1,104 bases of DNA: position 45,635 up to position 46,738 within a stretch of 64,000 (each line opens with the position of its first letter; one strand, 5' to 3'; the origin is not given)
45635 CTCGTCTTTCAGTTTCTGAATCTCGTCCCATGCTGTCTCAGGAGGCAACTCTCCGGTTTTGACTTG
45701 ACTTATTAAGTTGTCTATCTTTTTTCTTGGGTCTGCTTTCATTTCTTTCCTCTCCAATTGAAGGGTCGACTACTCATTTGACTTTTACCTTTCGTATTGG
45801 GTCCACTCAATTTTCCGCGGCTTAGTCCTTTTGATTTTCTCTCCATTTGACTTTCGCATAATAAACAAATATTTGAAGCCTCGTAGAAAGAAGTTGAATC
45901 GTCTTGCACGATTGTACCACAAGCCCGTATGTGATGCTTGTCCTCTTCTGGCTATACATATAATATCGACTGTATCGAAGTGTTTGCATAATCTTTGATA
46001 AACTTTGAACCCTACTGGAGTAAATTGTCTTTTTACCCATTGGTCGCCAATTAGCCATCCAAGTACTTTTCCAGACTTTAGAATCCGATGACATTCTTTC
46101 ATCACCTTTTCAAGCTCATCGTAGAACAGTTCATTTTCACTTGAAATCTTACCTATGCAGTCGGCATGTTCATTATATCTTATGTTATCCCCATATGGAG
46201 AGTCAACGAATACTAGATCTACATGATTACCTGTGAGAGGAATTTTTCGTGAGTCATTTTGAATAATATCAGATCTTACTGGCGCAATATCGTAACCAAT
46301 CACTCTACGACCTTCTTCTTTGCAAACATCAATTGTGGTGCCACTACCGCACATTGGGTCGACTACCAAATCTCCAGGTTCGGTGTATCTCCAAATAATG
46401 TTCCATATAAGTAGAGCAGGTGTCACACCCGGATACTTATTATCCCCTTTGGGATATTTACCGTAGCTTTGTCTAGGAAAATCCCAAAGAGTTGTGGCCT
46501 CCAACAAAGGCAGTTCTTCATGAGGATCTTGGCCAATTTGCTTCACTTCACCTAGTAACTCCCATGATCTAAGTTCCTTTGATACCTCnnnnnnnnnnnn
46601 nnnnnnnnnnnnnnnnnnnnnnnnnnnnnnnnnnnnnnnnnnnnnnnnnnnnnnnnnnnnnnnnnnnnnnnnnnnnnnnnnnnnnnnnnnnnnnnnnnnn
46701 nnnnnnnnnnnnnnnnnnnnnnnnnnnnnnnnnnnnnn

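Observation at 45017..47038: Type II R-M pair whose methyltransferase carries an N-terminal DCD (PUA-like) domain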

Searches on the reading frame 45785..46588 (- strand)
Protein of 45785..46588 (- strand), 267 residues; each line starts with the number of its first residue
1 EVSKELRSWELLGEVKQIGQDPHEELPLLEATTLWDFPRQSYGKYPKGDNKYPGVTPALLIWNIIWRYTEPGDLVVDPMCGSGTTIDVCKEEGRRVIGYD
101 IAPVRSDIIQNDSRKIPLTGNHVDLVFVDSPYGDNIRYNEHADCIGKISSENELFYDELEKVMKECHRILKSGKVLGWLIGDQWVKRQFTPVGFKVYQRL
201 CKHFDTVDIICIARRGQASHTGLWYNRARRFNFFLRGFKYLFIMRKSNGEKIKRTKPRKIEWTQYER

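Call 20: search_protein_representatives(protein=window:45785-46588:-)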
Query: 267 residues. Proteins with E-value up to 0.001 (for the whole library): 5759; up to 1e-10: 794; up to 1e-30: 73. The best 150 are listed.
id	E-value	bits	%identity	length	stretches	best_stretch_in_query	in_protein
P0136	2.7e-124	430.5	72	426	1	21-267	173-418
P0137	7.3e-102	356.8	64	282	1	27-267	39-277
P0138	1.7e-93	329.4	64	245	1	23-246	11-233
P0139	1.1e-91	323.4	60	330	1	15-253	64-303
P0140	5.0e-81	288.5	63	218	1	41-246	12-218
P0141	1.0e-79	284.2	61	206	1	65-267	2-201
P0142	2.2e-71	256.8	66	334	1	23-188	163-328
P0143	3.2e-67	243.2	44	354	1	25-250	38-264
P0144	6.4e-67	242.2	47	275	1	24-248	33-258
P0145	5.5e-64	232.5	52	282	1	44-247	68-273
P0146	6.9e-62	225.6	48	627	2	80-247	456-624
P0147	7.0e-62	225.6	46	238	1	28-247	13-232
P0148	1.2e-60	221.6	42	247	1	22-249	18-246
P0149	6.3e-60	219.2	48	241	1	30-246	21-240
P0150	6.8e-60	219.1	45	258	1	29-247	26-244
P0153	2.6e-53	197.5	42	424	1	21-247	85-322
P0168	3.1e-44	167.7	36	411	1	25-259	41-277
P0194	4.5e-33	131.1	47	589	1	32-192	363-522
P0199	3.1e-32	128.3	43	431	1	32-196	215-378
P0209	1.6e-30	122.7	46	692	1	32-192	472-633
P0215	1.2e-29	119.8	36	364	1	11-246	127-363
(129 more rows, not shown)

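Call 23: search_protein_families(library=pfam, proteins=[P0137, P0139, P0143, P0146, P0153, P0168, P0194, P0199, P0209, P0215], max_evalue=0.001)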
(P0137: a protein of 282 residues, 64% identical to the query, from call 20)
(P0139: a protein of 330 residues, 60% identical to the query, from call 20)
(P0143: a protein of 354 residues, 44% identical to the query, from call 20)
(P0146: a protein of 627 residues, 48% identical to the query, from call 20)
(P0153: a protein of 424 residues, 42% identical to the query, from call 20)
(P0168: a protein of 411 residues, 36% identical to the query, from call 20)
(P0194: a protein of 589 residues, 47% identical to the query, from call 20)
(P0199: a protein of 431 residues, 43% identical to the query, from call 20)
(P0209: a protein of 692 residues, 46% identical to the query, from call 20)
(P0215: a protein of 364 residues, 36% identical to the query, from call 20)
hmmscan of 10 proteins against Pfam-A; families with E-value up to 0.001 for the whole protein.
P0137 (282 aa): 4 families
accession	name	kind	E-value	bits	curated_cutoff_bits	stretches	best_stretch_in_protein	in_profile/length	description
PF01555.25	N6_N4_Mtase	-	3.3e-20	73.4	26.7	2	44-121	141-219/221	DNA methylase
PF08241.18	Methyltransf_11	-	2.4e-06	28.5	21.2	0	94-140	7-66/95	Methyltransferase domain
PF05148.21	Methyltransf_8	-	6.9e-06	26.5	27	1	96-147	84-136/219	Hypothetical methyltransferase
PF01170.24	UPF0020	-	0.00018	21.7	22.3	0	118-149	105-136/197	RMKL-like, methyltransferase domain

P0139 (330 aa): 5 families
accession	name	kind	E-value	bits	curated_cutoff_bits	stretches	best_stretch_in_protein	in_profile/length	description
PF01555.25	N6_N4_Mtase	-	1.5e-25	90.9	26.7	2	78-151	139-213/221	DNA methylase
PF01170.24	UPF0020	-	1.2e-05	25.6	22.3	0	118-132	27-41/197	RMKL-like, methyltransferase domain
PF08241.18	Methyltransf_11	-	9e-05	23.5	21.2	0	125-176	2-66/95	Methyltransferase domain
PF05148.21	Methyltransf_8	-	0.00036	20.9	27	0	108-175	62-128/219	Hypothetical methyltransferase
PF13649.12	Methyltransf_25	-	0.00054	21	27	0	123-175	1-69/97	Methyltransferase domain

P0143 (354 aa): 3 families
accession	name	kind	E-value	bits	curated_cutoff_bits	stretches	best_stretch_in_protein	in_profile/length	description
PF01555.25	N6_N4_Mtase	-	2.2e-21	77.3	26.7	2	22-120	117-217/221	DNA methylase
PF01170.24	UPF0020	-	6.5e-05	23.1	22.3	0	83-97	27-41/197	RMKL-like, methyltransferase domain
PF08241.18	Methyltransf_11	-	0.00012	23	21.2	0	170-190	74-94/95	Methyltransferase domain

P0146 (627 aa): 2 families
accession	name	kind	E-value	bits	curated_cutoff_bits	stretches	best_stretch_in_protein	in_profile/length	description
PF01555.25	N6_N4_Mtase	-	1.5e-07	32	26.7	0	531-565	27-61/221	DNA methylase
PF14528.11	LAGLIDADG_3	-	0.0001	22.9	22.5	0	327-383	9-63/82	LAGLIDADG-like domain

P0153 (424 aa): 2 families
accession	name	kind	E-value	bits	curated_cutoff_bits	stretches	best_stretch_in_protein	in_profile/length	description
PF01555.25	N6_N4_Mtase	-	6.8e-20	72.4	26.7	2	92-169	136-214/221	DNA methylase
PF08241.18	Methyltransf_11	-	0.00011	23.1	21.2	0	164-194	24-67/95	Methyltransferase domain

P0168 (411 aa): 2 families
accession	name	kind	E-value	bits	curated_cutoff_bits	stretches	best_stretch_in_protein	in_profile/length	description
PF01555.25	N6_N4_Mtase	-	3.3e-18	66.9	26.7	2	32-121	120-213/221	DNA methylase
PF01170.24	UPF0020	-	0.00014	22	22.3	0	88-103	27-42/197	RMKL-like, methyltransferase domain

P0194 (589 aa): 2 families
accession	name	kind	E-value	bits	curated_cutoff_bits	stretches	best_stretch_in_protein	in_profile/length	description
PF01555.25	N6_N4_Mtase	-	1.2e-23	84.7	26.7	2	331-438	104-220/221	DNA methylase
PF08241.18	Methyltransf_11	-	0.0001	23.3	21.2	0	429-456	43-66/95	Methyltransferase domain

P0199 (431 aa): 3 families
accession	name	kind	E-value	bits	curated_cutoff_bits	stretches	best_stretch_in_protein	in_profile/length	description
PF01555.25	N6_N4_Mtase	-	7.9e-24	85.3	26.7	2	198-289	132-219/221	DNA methylase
PF08241.18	Methyltransf_11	-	0.00012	23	21.2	0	260-319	5-73/95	Methyltransferase domain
PF01170.24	UPF0020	-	0.00077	19.6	22.3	0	250-266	27-43/197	RMKL-like, methyltransferase domain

P0209 (692 aa): 3 families
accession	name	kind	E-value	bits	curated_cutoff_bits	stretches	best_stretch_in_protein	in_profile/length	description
PF01555.25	N6_N4_Mtase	-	2e-21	77.4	26.7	2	375-539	86-212/221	DNA methylase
PF02195.25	ParB_N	-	2.7e-15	56.6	26.3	1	4-83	5-88/95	ParB N-terminal domain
PF08241.18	Methyltransf_11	-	7.3e-05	23.8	21.2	0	520-616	8-92/95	Methyltransferase domain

P0215 (364 aa): 1 family
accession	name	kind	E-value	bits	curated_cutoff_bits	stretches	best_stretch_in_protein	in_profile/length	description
PF01555.25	N6_N4_Mtase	-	1.6e-16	61.4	26.7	2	127-223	132-220/221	DNA methylase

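Call 48: find_encoding_contigs(protein=P0137, flank=4000, max_places=5)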
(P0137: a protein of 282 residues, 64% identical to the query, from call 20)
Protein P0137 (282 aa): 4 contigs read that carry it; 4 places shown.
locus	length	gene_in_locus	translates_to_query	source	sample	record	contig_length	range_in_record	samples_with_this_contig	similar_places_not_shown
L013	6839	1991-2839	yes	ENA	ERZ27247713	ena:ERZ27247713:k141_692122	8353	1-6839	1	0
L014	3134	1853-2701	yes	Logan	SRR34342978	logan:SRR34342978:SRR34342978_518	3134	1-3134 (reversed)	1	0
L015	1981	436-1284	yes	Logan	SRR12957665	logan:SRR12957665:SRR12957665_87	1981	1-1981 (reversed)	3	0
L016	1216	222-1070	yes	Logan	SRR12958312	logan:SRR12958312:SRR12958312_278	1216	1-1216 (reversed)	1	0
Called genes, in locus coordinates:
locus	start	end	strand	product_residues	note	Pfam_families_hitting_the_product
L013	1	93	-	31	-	?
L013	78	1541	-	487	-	PF01406:tRNA-synt_1e, PF00133:tRNA-synt_1, PF09334:tRNA-synt_1g (weak), PF01921:tRNA-synt_1f (weak), PF09190:DALR_2, PF23493:CysS_C (weak)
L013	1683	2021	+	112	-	PF10539:Dev_Cell_Death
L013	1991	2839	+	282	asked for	PF01555:N6_N4_Mtase, PF05148:Methyltransf_8 (faint), PF08241:Methyltransf_11 (faint), PF01555:N6_N4_Mtase (weak)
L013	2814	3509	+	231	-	PF18643:RE_BsaWI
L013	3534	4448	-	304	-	PF11563:Protoglobin, PF06146:PsiE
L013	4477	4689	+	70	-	-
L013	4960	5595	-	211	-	PF00578:AhpC-TSA, PF02630:SCO1-SenC, PF13905:Thioredoxin_8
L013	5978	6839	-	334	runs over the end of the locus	PF04371:PAD_porph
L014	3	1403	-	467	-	?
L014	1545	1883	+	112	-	PF10539:Dev_Cell_Death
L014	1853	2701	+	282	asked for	PF01555:N6_N4_Mtase, PF05148:Methyltransf_8 (faint), PF08241:Methyltransf_11 (faint), PF01555:N6_N4_Mtase (weak)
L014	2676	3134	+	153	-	?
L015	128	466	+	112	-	PF10539:Dev_Cell_Death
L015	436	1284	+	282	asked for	PF01555:N6_N4_Mtase, PF05148:Methyltransf_8 (faint), PF08241:Methyltransf_11 (faint), PF01555:N6_N4_Mtase (weak)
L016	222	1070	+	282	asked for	PF01555:N6_N4_Mtase, PF05148:Methyltransf_8 (faint), PF08241:Methyltransf_11 (faint), PF01555:N6_N4_Mtase (weak)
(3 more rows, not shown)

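Call 50: find_encoding_contigs(protein=P0139, flank=4000, max_places=4)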
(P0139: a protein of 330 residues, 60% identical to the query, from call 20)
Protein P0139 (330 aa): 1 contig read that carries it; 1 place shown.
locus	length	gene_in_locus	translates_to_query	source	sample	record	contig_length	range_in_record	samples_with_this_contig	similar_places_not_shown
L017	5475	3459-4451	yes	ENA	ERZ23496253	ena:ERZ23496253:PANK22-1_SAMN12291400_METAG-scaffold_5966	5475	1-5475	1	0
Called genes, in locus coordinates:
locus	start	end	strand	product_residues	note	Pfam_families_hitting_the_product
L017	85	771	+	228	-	-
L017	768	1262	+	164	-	-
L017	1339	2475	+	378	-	PF00478:IMPDH (weak), PF03060:NMO, PF01070:FMN_dh (weak)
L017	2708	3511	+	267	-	PF18643:RE_BsaWI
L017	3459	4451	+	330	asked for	PF01555:N6_N4_Mtase, PF01170:UPF0020 (faint), PF01555:N6_N4_Mtase (weak)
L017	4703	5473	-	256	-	?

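Call 51: find_encoding_contigs(protein=P0144, flank=4000, max_places=4)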
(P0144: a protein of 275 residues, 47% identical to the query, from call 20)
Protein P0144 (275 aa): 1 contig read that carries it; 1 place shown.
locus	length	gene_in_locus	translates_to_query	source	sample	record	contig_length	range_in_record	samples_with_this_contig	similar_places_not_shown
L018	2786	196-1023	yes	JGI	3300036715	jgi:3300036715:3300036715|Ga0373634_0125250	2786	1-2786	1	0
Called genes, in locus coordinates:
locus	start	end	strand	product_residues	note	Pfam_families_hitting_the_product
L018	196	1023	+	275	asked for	PF01555:N6_N4_Mtase, PF01170:UPF0020 (faint), PF13847:Methyltransf_31 (faint)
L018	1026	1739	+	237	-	-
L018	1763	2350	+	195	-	PF04011:LemA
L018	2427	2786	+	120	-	?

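Call 52: find_encoding_contigs(protein=P0143, flank=4000, max_places=4)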
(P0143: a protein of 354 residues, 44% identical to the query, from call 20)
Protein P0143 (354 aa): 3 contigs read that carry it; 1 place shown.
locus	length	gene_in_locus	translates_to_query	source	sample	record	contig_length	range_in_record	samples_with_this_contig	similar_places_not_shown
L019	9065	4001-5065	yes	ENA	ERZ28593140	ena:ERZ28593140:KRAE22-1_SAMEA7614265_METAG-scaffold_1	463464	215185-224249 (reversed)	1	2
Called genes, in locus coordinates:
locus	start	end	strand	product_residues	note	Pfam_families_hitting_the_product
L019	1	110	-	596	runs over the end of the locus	PF19830:DUF6311, PF25853:DUF6311_C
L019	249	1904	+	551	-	PF00535:Glycos_transf_2, PF13641:Glyco_tranf_2_3 (weak), PF13489:Methyltransf_23, PF08241:Methyltransf_11 (weak), PF08242:Methyltransf_12 (weak), PF13649:Methyltransf_25 (weak)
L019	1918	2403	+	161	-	PF03168:LEA_2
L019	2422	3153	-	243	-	-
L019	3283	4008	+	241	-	PF00849:PseudoU_synth_2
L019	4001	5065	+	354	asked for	PF01555:N6_N4_Mtase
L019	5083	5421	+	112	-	PF12643:MazG-like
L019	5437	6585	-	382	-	-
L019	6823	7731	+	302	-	PF01618:MotA_ExbB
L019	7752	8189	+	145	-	PF02472:ExbD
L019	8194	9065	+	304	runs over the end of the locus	PF13103:TonB_2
